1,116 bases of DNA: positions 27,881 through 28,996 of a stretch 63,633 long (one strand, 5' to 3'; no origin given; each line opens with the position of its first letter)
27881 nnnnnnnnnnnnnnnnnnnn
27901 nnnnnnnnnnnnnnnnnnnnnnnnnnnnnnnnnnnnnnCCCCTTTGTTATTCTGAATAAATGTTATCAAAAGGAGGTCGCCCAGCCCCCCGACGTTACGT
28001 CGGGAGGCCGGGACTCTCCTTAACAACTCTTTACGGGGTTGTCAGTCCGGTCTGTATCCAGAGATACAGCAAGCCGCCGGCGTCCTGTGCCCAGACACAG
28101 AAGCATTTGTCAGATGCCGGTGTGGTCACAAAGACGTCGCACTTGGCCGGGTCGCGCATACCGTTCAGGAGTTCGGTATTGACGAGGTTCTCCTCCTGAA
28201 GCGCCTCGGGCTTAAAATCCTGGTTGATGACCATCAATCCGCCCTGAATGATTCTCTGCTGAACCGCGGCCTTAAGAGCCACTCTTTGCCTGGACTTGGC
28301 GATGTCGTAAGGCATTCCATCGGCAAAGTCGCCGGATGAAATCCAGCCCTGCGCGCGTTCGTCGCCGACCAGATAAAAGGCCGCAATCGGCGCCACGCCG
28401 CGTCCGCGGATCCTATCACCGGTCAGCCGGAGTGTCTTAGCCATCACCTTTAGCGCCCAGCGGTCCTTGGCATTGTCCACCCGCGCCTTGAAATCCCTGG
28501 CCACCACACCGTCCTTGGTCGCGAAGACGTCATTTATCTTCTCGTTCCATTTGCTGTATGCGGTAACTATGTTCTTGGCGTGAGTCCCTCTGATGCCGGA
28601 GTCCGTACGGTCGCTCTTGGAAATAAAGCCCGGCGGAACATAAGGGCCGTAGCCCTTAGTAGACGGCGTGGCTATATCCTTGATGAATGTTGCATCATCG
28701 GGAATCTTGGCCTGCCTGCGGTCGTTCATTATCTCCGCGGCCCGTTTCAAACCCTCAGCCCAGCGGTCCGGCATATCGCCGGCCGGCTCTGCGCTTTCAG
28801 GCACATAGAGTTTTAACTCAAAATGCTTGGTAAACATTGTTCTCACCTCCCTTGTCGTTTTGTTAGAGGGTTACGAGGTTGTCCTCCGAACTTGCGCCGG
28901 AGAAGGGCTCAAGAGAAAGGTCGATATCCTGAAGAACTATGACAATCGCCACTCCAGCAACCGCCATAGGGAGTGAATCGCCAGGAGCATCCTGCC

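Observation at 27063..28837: Recurrent two-gene module of unknown function (A: ~265-aa soluble protein; B: hendecad-repeat fibre with conserved C-terminal domain), copy 1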

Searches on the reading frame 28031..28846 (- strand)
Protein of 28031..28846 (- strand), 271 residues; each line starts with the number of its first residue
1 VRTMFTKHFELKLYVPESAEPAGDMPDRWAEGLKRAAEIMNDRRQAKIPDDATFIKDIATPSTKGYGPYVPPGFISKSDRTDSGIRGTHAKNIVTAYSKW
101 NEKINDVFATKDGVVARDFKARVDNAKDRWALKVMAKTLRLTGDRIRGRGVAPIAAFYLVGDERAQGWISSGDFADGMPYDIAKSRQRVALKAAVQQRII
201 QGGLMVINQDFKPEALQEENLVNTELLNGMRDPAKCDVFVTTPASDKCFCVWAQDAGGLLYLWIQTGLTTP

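Call 4: search_protein_families(library=pfam, proteins=[window:28031-28846:-], max_evalue=1)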
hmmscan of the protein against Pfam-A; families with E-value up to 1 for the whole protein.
window:28031-28846:- (271 aa): 0 families

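Call 5: search_protein_families(library=phrogs, proteins=[window:28031-28846:-], max_evalue=1)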
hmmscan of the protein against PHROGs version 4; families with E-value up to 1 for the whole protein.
window:28031-28846:- (271 aa): 0 families

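Call 6: search_protein_families(library=ncbifam, proteins=[window:28031-28846:-], max_evalue=1)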
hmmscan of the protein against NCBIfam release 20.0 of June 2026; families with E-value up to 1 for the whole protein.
window:28031-28846:- (271 aa): 0 families

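Call 13: search_solved_structures(query=window:28031-28846:-, max_evalue=10)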
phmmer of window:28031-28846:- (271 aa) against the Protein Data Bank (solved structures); distinct sequences matched with E-value up to 10: 0.

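Call 15: find_homologous_proteins(query=window:28031-28846:-, max_evalue=0.01)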
Query window:28031-28846:- (271 aa): 104 proteins with E <= 0.01 among 845 candidates.
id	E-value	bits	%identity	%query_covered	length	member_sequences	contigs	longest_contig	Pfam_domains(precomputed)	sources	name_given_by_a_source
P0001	2.1e-179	613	100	99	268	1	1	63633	-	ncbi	ncbi:MAG: hypothetical protein AB1599_00115 [Planctomycetota bacterium]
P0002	3.6e-126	438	70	99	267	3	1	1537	-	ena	-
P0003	2.7e-124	432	71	99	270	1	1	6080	-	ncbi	ncbi:MAG: hypothetical protein V1709_05905 [Planctomycetota bacterium]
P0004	4.6e-121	422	67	99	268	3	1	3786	-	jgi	jgi:hypothetical protein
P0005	2.7e-120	419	68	98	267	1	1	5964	-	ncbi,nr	ncbi:MAG: hypothetical protein HY762_02800 [Planctomycetes bacterium]|nr:hypothetical protein [Planc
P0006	1.2e-119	417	67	98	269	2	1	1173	-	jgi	jgi:hypothetical protein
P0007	1.6e-119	417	68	99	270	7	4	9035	-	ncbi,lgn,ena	-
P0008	8.2e-119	414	67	98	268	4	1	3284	-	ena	-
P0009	5.4e-118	411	68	98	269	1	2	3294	-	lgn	-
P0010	6.2e-118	411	69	98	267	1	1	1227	-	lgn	-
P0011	2.1e-116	406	64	99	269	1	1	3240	-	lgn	-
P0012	2.5e-115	403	66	99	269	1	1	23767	-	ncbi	ncbi:MAG: hypothetical protein V1709_08075 [Planctomycetota bacterium]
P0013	5.2e-114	398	65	99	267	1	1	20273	-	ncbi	ncbi:MAG: hypothetical protein V1709_06460 [Planctomycetota bacterium]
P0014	3.6e-111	389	63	99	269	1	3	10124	-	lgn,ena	-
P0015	9.2e-110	385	64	99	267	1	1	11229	-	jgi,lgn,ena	-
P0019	1.3e-107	377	63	99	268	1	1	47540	-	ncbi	ncbi:MAG: hypothetical protein AB1599_01275 [Planctomycetota bacterium]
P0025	1.3e-104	368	61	98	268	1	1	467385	-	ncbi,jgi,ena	ncbi:MAG: hypothetical protein WC980_01320 [Candidatus Brocadiia bacterium]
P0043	8.6e-97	342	56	99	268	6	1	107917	-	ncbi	ncbi:MAG: hypothetical protein V1701_03625 [Planctomycetota bacterium]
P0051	3.1e-92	327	54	99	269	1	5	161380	-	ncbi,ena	ncbi:MAG: hypothetical protein AAB038_01380 [Planctomycetota bacterium]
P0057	3.2e-91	324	54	99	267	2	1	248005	-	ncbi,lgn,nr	ncbi:MAG: hypothetical protein HZA49_09120 [Planctomycetes bacterium]|nr:hypothetical protein [Planc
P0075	1.3e-84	302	53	98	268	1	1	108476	-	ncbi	ncbi:MAG: hypothetical protein V1871_00775 [Planctomycetota bacterium]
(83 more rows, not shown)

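Call 20: find_encoding_contigs(protein=P0025, flank=6000, max_places=2)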
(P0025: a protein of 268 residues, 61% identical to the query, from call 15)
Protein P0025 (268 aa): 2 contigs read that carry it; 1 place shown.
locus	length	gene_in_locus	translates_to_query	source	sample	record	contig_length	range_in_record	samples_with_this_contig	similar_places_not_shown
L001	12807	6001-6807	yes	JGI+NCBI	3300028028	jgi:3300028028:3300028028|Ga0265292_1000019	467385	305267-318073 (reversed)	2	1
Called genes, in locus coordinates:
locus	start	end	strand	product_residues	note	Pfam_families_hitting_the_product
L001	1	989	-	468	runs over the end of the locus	PF13428:TPR_14 (faint), PF00515:TPR_1 (weak), PF07719:TPR_2 (weak), PF13432:TPR_16 (weak), PF13414:TPR_11 (weak), PF00515:TPR_1 (weak), PF13181:TPR_8 (weak), PF13414:TPR_11 (weak), +7 more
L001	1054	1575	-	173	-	-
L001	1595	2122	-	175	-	-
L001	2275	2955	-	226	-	PF04542:Sigma70_r2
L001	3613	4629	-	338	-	-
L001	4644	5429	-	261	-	-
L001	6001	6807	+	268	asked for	-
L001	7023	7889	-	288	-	PF04055:Radical_SAM, PF16199:Radical_SAM_C (weak)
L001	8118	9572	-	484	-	PF02113:Peptidase_S13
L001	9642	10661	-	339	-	PF12127:FloA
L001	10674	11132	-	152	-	PF01957:NfeD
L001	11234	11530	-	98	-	PF13366:PDDEXK_3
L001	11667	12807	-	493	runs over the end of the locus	PF25145:NfeD1b_N, PF01972:SDH_protease, PF24961:NfeD_membrane, PF01957:NfeD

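Call 21: find_encoding_contigs(protein=P0057, flank=6000, max_places=2)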
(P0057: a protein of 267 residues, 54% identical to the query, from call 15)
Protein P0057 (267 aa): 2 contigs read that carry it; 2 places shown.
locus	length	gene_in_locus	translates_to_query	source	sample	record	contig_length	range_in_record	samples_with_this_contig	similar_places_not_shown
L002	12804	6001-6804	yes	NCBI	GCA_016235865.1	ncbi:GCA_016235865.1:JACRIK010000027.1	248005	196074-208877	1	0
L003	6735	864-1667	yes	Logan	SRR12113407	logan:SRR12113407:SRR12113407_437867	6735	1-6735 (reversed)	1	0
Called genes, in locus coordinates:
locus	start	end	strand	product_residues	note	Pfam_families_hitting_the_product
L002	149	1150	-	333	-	-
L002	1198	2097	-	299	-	-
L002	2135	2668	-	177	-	-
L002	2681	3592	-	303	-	PF08867:FRG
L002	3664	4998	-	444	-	-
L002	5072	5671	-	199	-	PF04542:Sigma70_r2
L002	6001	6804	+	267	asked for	-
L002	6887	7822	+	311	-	-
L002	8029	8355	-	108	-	PF02575:YbaB_DNA_bd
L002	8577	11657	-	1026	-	PF24489:Ig_J_second (faint), PF25059:FN3_DSCAM-DSCAML_C (faint), PF00041:fn3 (weak)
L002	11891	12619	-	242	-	PF01025:GrpE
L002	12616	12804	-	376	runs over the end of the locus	PF00226:DnaJ, PF01556:DnaJ_C, PF17302:DUF5351 (faint), PF00684:DnaJ_CXXCXGXG, PF15777:Anti-TRAP (faint)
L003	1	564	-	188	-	?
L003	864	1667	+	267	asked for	-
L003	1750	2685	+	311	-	-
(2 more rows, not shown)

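Call 22: find_encoding_contigs(protein=P0051, flank=6000, max_places=2)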
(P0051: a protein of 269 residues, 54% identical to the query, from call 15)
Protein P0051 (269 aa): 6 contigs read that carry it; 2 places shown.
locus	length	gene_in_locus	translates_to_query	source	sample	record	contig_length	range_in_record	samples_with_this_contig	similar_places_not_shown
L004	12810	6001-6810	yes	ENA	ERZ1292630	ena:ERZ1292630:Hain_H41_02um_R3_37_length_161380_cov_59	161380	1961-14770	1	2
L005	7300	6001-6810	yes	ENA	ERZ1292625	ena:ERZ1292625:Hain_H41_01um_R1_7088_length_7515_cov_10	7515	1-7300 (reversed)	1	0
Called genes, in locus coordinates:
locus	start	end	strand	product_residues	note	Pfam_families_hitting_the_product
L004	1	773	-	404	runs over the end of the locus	PF00665:rve, PF13683:rve_3, PF13333:rve_2 (weak)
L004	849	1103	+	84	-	-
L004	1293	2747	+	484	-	-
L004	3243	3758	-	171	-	-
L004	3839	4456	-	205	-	PF04542:Sigma70_r2 (weak)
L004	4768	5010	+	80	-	-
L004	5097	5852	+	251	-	PF00089:Trypsin (faint), PF13365:Trypsin_2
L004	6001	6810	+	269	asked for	-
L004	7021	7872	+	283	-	-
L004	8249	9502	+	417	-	PF02653:BPD_transp_2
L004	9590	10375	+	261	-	PF00005:ABC_tran, PF13304:AAA_21 (faint), PF12399:BCA_ABC_TP_C (weak)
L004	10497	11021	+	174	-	-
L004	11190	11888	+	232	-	PF00005:ABC_tran, PF13304:AAA_21 (faint)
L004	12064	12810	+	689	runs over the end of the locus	PF00111:Fer2, PF17650:RACo_linker, PF17651:Raco_middle, PF14574:RACo_C_ter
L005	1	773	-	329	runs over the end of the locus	?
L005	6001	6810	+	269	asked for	-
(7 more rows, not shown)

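Call 27: predict_structure(alignment_id=A1)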
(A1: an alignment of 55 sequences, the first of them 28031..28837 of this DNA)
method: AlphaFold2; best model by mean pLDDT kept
length: 268 residues; sequences in the alignment: 55
mean_pLDDT: 93.6   pTM: 0.79
mean pLDDT of the five models: 93.6, 92.7, 91.3, 91.0, 90.8
residues with pLDDT >= 90: 234; 70-90: 34; 50-70: 0; < 50: 0
segments of 3 or more residues with pLDDT < 50: none
pLDDT, mean of each block of 10 residues (from residue 1): 97 88 92 91 93 93 89 92 92 92 93 94 91 91 86 97 92 97 96 97 95 98 98 97 98 96 93
secondary structure, 60 per line:
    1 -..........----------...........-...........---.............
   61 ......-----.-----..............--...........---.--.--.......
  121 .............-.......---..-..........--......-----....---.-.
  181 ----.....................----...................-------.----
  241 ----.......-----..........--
elements in order: E2-11 H22-32 H34-44 H48-66 H79-91 H94-104 H114-133 H135-139 H148-156 H160-165 E171-174 H185-205 H210-227 E245-251 E257-266

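Call 29: fold_search(model_id=the predicted structure, library=pdb)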
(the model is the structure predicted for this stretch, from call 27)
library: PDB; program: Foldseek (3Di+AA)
matches with E <= 10: 736; with E <= 0.001: 0
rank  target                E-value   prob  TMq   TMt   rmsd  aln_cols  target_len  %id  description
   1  7chh_B                2.8e-01  0.07  0.11  0.04  25.4       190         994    9  Cryo-EM structure of the SARS-CoV-2 S-6P in complex with BD-368-2 Fabs (released 2020-09-16)
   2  1zww_A                4.9e-01  0.08  0.15  0.18  19.5       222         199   13  Crystal structure of endophilin-A1 BAR domain (released 2005-08-02)
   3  8opn_C                4.9e-01  0.03  0.10  0.03  25.6       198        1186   13  Human Coronavirus HKU1 spike glycoprotein in complex with an alpha2,8-linked 9-O-acetylated disialoside (1-up state) (released 2023-08-02)
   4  6nb4_C                5.5e-01  0.05  0.12  0.05  24.9       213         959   10  MERS-CoV S complex with human neutralizing LCA60 antibody Fab fragment (state 2) (released 2019-02-06)
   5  7v7n_A                5.9e-01  0.06  0.14  0.05  25.0       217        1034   10  Cryo-EM structure of SARS-CoV-2 S-Delta variant (B.1.617.2), all RBD-down conformation (released 2021-10-06)
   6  9nzp_A                5.9e-01  0.04  0.11  0.15  19.5       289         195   11  Cryo-EM structure of RhCas12f-gRNA-DNA ternary complex (released 2026-04-08)
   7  7l3n_C                6.2e-01  0.04  0.11  0.04  24.6       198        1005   12  SARS-CoV 2 Spike Protein bound to LY-CoV555 (released 2021-02-03)
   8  7v77_A                6.2e-01  0.03  0.12  0.05  28.9       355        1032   11  Cryo-EM structure of SARS-CoV-2 S-Beta variant (B.1.351), uncleavable form, two RBD-up conformation (released 2021-10-06)
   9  7sbw_B                6.6e-01  0.06  0.13  0.04  25.6       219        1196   14  Structure of OC43 spike in complex with polyclonal Fab5 (Donor 1051) (released 2022-05-04)
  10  7wg6_A                6.6e-01  0.02  0.10  0.04  29.8       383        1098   10  Neutral Omicron Spike Trimer (released 2022-05-18)
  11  7wpf_B                7.0e-01  0.04  0.11  0.04  24.9       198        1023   13  SARS-CoV-2 Omicron Variant S Trimer complexed with three JMB2002 Fab (released 2022-03-16)
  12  6xey_C                7.0e-01  0.04  0.11  0.04  24.8       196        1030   10  Cryo-EM structure of the SARS-CoV-2 spike glycoprotein bound to Fab 2-4 (released 2020-07-22)
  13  9r6p_H                7.0e-01  0.04  0.11  0.04  26.9       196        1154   15  Porcine hemagglutinating encephalomyelitis virus (PHEV) Spike protein in the closed conformation bound to 9-O-Ac-Sia. (released 2025-08-06)
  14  7tei_C                7.0e-01  0.03  0.12  0.05  28.7       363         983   11  SARS-CoV-2 Omicron 1-RBD up Spike Protein Trimer without the P986-P987 stabilizing mutations (S-GSAS-Omicron) (released 2022-02-16)
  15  6xey_B                7.4e-01  0.06  0.14  0.04  24.1       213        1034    9  Cryo-EM structure of the SARS-CoV-2 spike glycoprotein bound to Fab 2-4 (released 2020-07-22)
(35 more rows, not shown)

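Call 31: fold_search(model_id=the predicted structure, library=viral)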
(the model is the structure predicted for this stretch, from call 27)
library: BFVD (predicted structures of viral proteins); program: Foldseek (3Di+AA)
matches with E <= 10: 163; with E <= 0.001: 0
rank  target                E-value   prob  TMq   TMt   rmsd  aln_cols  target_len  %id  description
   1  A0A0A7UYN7            1.3e-01  0.06  0.12  0.08  23.8       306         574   12  F protein [Adoxophyes orana granulovirus]
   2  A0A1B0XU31            7.3e-01  0.04  0.13  0.09  23.4       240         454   12  (no name in the UniProt tables at hand)
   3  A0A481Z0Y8            7.3e-01  0.03  0.12  0.07  23.0       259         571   12  Major capsid protein [Mimivirus LCMiAC01]
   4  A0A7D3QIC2            9.2e-01  0.33  0.22  0.29   6.1        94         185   10  (no name in the UniProt tables at hand)
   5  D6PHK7                9.2e-01  0.08  0.17  0.15  39.7       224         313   11  (no name in the UniProt tables at hand)
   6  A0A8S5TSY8            9.7e-01  0.10  0.18  0.05  20.0       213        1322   13  Putative tail protein [Siphoviridae sp. ct8aS59]
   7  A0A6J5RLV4            1.2e+00  0.05  0.17  0.14  24.9       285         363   12  Uncharacterized protein [uncultured Caudovirales phage]
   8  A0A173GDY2            1.3e+00  0.23  0.22  0.29   6.1       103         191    9  Uncharacterized protein [Erwinia phage vB_EamM_RAY]
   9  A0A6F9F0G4            1.4e+00  0.04  0.13  0.12  17.6       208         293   12  LO6a (Fragment) [Bueycito anole adomavirus]
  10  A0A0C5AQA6            1.6e+00  0.03  0.14  0.12  16.6       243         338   11  ORF125 [Spodoptera frugiperda granulovirus]
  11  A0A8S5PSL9            1.8e+00  0.10  0.18  0.26  13.7       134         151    8  Uncharacterized protein [Siphoviridae sp. ct96x5]
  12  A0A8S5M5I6            1.9e+00  0.07  0.17  0.10  30.6       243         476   10  Uncharacterized protein [Podoviridae sp. ctaNW81]
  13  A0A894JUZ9            1.9e+00  0.04  0.17  0.13  20.3       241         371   11  (no name in the UniProt tables at hand)
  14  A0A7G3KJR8            2.1e+00  0.03  0.14  0.13  35.2       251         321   17  GP2 (Fragment) [Monilinia barnavirus J]
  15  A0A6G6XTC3            2.2e+00  0.05  0.11  0.14   9.0        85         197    7  Uncharacterized protein [Citrobacter phage IME-JL8]
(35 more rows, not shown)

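Call 32: find_encoding_contigs(protein=P0043, flank=8000, max_places=2)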
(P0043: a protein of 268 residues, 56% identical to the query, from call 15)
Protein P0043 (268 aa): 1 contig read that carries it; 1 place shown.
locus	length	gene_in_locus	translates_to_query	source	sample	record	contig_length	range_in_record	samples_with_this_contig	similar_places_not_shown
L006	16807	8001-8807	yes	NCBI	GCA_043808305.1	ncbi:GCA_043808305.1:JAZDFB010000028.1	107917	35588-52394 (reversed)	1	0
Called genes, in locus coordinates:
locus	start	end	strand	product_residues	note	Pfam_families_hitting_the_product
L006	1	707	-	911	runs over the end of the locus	PF26549:Tricorn_N (faint)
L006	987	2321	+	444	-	-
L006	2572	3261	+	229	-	-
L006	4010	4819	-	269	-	-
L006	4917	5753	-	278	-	PF12281:NTP_transf_8 (faint)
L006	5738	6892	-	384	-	-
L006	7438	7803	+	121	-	-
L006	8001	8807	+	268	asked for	-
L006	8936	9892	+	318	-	-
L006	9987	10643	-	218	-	-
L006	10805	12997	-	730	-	PF02629:CoA_binding, PF13380:CoA_binding_2, PF13607:Succ_CoA_lig, PF19045:Ligase_CoA_2 (weak), PF13549:ATP-grasp_5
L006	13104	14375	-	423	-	-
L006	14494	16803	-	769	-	PF13491:FtsK_4TM, PF17854:FtsK_alpha, PF01580:FtsK_SpoIIIE, PF01935:DUF87 (faint), PF09397:FtsK_gamma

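Call 33: find_encoding_contigs(protein=P0075, flank=8000, max_places=2)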
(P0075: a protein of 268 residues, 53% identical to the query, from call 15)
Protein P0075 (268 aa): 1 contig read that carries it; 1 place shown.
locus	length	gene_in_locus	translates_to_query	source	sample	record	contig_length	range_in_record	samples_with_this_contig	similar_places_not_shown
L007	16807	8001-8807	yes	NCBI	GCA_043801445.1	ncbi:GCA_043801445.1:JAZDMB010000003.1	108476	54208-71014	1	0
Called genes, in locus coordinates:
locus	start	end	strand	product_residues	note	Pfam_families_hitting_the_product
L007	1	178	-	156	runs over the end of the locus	-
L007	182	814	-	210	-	-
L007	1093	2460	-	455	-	PF20619:DUF6804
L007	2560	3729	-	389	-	-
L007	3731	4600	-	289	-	PF00226:DnaJ (weak)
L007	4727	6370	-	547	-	PF00069:Pkinase, PF07714:PK_Tyr_Ser-Thr, PF24885:TPR_NPHP3, PF13424:TPR_12, PF13374:TPR_10, PF13424:TPR_12, PF24885:TPR_NPHP3, PF13374:TPR_10, +18 more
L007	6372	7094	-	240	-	-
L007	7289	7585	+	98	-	-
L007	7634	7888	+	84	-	-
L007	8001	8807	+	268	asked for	-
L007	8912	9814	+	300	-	-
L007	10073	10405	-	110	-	PF02452:PemK_toxin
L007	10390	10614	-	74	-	-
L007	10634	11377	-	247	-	-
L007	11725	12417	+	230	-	PF00731:AIRC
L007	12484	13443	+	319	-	-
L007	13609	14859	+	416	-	-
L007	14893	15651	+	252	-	PF01113:DapB_N, PF05173:DapB_C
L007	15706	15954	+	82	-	PF01016:Ribosomal_L27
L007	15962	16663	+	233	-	PF16697:Yop-YscD_cpl, PF00498:FHA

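Call 34: search_protein_families(library=padloc, proteins=[window:28031-28837:-], max_evalue=0.01)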
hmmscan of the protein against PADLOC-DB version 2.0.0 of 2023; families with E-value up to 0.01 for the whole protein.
window:28031-28837:- (268 aa): 0 families

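Call 35: search_dna_similar(query=window:28031-28837:-, collection=phages, mode=protein, max_evalue=1)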
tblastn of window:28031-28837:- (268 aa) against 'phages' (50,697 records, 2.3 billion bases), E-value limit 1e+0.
No match.

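Call 42: find_encoding_contigs(protein=P0019, flank=8000, max_places=2)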
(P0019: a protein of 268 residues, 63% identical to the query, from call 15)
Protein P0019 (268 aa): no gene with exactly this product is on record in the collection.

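Call 44: search_protein_representatives(alignment_id=A1)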
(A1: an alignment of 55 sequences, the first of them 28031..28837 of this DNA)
Query: 55 sequences, 268 profile positions. Proteins with E-value up to 0.001 (for the whole library): 225; up to 1e-10: 157; up to 1e-30: 81. The best 150 are listed.
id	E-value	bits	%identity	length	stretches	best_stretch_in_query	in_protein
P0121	3.6e-118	409.8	-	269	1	1-268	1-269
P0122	6.7e-105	366.3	-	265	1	1-268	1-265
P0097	6.5e-103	359.8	-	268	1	1-268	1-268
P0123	1.2e-90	319.6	-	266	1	4-266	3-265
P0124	1.5e-89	316.0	-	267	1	1-267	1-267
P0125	7.9e-89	313.6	-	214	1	56-268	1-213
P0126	1.3e-88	312.9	-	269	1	1-266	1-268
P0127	1.2e-85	303.2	-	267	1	1-267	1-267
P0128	4.7e-85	301.3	-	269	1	1-266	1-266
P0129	4.6e-83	294.7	-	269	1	1-266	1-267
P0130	7.2e-80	284.3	-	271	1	5-265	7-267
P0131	9.4e-76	270.8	-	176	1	1-175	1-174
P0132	1.1e-74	267.2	-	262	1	1-265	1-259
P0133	1.7e-74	266.7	-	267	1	4-266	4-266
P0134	5.2e-73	261.8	-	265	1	11-265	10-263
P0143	9.1e-61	221.6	-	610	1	7-232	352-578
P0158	7.1e-53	195.8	-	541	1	11-267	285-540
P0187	1.2e-37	145.8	-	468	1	7-262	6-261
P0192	1.9e-34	135.3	-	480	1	7-267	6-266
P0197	7.8e-32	126.8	-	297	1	25-246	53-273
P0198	1.2e-31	126.2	-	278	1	8-264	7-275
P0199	7.4e-31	123.6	-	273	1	20-240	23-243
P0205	3.2e-28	114.9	-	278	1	8-265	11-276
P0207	1.0e-26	110.0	-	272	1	17-246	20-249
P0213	6.4e-25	104.1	-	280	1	9-228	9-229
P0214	8.2e-25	103.7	-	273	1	11-229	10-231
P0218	8.4e-24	100.4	-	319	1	8-228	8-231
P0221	5.6e-22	94.5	-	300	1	15-231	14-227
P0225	8.0e-21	90.7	-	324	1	8-229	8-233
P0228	2.5e-19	85.7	-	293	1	9-231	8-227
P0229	5.1e-19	84.8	-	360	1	9-206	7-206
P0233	7.4e-17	77.7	-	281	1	9-206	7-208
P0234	8.0e-17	77.5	-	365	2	8-141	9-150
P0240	3.4e-16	75.5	-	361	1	9-234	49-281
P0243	7.4e-16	74.4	-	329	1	22-232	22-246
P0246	5.2e-15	71.6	-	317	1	5-212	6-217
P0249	8.2e-15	70.9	-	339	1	49-228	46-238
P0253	4.5e-14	68.5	-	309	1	3-228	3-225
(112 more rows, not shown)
